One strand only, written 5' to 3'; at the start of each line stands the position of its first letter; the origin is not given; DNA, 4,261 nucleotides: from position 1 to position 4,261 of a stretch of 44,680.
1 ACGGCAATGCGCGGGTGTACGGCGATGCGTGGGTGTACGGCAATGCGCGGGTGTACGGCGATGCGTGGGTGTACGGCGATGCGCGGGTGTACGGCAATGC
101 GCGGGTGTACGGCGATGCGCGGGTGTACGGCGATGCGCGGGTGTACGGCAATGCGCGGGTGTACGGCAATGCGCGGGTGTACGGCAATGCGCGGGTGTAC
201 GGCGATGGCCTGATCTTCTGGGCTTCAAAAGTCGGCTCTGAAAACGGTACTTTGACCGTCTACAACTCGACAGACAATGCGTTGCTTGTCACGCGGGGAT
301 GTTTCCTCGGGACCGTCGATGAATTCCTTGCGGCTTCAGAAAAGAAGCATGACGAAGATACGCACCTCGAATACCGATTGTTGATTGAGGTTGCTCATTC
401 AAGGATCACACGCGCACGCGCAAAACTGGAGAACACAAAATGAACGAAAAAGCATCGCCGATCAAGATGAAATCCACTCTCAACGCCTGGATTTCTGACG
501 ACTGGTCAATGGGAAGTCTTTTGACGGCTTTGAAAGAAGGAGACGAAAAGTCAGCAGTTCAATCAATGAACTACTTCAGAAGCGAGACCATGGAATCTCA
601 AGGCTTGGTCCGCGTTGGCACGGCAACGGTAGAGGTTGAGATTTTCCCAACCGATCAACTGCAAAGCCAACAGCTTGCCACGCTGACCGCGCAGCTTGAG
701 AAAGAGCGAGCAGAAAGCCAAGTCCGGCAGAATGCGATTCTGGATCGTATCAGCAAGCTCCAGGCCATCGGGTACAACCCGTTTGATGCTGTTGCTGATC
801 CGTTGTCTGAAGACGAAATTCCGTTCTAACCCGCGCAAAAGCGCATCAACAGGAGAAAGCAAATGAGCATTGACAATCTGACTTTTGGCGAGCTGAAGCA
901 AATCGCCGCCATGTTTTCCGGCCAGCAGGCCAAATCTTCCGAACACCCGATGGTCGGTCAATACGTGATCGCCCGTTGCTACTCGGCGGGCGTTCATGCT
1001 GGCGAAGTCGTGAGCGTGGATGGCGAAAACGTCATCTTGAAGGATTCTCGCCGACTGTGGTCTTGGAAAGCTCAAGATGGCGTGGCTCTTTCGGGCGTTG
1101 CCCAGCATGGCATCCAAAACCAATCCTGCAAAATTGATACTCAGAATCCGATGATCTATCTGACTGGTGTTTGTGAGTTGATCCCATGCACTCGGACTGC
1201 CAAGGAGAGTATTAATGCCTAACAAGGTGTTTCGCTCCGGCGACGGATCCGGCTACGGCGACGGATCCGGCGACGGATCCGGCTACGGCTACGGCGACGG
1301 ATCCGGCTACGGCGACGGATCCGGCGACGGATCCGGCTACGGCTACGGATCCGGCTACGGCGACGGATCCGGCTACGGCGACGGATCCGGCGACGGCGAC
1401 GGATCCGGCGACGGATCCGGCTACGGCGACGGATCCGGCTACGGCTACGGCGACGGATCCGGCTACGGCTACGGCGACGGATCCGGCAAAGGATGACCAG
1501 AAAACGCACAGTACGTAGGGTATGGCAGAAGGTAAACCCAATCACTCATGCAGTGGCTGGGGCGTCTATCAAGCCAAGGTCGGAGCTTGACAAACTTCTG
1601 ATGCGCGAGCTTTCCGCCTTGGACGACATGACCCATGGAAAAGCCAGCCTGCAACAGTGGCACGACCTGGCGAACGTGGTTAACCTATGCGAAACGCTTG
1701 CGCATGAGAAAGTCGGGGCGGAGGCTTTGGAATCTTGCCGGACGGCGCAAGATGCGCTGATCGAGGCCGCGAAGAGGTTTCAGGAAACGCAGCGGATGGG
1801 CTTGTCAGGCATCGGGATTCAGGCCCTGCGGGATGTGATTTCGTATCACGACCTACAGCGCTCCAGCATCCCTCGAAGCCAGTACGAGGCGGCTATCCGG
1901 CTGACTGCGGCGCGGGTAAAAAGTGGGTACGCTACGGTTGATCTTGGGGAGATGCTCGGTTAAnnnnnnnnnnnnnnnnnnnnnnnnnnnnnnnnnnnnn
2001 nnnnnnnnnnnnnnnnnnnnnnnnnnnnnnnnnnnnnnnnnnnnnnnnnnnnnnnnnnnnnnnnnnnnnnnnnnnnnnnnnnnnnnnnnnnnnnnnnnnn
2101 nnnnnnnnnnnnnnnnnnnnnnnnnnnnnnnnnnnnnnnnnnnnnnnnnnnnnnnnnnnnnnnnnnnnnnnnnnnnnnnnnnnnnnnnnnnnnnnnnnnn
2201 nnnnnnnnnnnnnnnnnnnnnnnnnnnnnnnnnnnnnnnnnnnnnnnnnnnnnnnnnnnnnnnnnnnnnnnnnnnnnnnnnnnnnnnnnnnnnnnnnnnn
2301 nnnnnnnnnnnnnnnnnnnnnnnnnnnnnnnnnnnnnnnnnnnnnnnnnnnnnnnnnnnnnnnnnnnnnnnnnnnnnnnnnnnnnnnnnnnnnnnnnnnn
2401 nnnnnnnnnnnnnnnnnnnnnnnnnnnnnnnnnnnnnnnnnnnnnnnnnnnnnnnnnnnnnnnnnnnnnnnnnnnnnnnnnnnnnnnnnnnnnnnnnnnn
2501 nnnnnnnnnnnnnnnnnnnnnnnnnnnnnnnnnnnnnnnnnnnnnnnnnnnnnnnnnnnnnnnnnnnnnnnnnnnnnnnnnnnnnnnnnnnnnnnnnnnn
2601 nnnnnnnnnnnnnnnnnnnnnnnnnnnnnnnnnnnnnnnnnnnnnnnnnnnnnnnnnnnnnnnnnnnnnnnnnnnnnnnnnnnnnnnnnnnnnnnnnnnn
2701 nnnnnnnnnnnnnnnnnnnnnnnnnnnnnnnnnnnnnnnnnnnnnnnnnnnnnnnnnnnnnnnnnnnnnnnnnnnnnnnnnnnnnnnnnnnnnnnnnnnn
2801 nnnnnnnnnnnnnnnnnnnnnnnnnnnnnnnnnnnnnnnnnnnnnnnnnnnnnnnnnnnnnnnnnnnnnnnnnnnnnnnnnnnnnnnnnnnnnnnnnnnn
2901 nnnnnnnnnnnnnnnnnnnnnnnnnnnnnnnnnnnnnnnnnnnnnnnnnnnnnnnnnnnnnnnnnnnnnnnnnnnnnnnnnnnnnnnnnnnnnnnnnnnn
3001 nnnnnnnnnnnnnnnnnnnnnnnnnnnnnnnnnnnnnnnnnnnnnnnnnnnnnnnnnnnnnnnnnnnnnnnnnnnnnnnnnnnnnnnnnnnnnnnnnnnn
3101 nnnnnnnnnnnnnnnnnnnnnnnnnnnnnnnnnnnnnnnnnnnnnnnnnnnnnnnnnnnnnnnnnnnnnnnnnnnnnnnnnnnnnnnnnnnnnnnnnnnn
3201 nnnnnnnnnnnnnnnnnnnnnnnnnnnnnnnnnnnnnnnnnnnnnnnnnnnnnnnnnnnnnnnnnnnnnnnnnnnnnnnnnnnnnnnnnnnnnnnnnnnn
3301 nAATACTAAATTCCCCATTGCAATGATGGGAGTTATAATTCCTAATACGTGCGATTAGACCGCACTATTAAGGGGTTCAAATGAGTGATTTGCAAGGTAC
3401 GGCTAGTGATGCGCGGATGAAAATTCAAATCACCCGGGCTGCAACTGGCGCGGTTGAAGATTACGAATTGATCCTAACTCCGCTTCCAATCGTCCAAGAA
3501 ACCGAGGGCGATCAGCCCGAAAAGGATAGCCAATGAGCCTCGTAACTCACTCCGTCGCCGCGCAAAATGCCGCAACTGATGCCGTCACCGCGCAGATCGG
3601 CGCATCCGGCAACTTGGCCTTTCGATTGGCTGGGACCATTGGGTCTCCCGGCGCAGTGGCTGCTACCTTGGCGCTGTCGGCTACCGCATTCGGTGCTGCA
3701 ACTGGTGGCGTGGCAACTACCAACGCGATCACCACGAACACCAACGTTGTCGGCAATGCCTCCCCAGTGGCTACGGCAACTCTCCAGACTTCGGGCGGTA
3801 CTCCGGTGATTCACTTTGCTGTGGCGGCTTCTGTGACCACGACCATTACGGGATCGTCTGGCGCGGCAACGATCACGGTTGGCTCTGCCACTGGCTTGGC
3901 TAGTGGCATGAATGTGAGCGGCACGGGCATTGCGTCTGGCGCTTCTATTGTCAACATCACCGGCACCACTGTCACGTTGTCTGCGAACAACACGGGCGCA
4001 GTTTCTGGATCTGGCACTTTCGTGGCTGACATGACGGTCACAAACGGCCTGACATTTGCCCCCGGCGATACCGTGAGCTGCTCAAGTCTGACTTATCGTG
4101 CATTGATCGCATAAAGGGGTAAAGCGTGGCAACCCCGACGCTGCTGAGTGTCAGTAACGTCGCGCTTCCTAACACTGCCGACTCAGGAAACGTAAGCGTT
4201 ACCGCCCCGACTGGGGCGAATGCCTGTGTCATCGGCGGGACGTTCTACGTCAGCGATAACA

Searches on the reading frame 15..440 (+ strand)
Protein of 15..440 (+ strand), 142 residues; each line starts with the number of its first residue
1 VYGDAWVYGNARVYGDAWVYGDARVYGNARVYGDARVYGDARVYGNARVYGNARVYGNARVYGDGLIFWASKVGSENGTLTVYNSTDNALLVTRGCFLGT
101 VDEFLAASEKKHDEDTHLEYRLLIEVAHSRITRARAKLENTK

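Call 27: search_protein_families(library=pfam, proteins=[window:15-440:+], max_evalue=0.01)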
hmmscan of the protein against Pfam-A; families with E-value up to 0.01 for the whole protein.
window:15-440:+ (142 aa): 1 family
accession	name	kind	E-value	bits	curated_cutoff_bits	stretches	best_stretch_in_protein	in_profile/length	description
PF18836.7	B_solenoid_ydck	-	9.2e-24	81.7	30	8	23-39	1-17/17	YdcK Beta solenoid repeat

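Call 28: search_protein_families(library=phrogs, proteins=[window:15-440:+], max_evalue=0.001)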
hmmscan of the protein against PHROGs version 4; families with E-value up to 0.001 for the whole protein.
window:15-440:+ (142 aa): 3 families
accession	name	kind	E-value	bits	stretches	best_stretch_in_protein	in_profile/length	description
phrog_7964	-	unknown function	3.5e-45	155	1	2-133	139-266/269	-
phrog_20532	-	unknown function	4.3e-37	127.6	3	43-133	1-91/100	-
phrog_5070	-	unknown function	2e-26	93.6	1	2-76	50-124/182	-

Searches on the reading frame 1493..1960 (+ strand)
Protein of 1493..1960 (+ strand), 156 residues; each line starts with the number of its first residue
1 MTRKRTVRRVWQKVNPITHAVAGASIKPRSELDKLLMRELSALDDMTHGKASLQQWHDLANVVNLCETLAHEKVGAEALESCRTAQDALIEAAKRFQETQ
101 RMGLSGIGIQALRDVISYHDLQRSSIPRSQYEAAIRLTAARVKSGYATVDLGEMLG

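Call 27: search_protein_families(library=pfam, proteins=[window:1493-1960:+], max_evalue=0.01)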
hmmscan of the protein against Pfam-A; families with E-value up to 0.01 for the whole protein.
window:1493-1960:+ (156 aa): 0 families

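Call 28: search_protein_families(library=phrogs, proteins=[window:1493-1960:+], max_evalue=0.001)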
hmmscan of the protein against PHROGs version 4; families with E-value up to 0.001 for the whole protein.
window:1493-1960:+ (156 aa): 1 family
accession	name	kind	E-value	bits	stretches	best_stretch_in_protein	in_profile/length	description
phrog_20828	-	unknown function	1.2e-08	35.9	1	15-136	31-159/179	-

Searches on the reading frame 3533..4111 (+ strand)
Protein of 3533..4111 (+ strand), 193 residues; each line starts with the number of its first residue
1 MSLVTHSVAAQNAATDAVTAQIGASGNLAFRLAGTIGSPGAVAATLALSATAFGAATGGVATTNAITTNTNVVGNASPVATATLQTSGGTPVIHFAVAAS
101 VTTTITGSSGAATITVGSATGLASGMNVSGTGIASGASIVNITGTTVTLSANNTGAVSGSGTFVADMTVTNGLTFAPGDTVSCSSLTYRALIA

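Call 27: search_protein_families(library=pfam, proteins=[window:3533-4111:+], max_evalue=0.01)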
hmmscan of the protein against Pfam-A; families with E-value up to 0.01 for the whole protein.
window:3533-4111:+ (193 aa): 0 families

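Call 28: search_protein_families(library=phrogs, proteins=[window:3533-4111:+], max_evalue=0.001)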
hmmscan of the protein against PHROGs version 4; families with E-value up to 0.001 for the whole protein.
window:3533-4111:+ (193 aa): 2 families
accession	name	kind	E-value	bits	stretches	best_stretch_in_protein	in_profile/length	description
phrog_10467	-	unknown function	2.9e-06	27.4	1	60-170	196-313/469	-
phrog_5838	-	head and packaging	0.00064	18.6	1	45-164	753-868/1106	virion structural protein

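Call 29: search_protein_families(library=ncbifam, proteins=[window:3533-4111:+], max_evalue=0.1)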
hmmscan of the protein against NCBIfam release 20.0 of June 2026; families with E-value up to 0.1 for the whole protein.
window:3533-4111:+ (193 aa): 1 family
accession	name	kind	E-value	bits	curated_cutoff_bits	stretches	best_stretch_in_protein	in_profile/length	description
NF037938.1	Myr_Ysa_major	subfamily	0.014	15.3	60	1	48-187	9-149/158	MyfA/PsaA family fimbrial adhesin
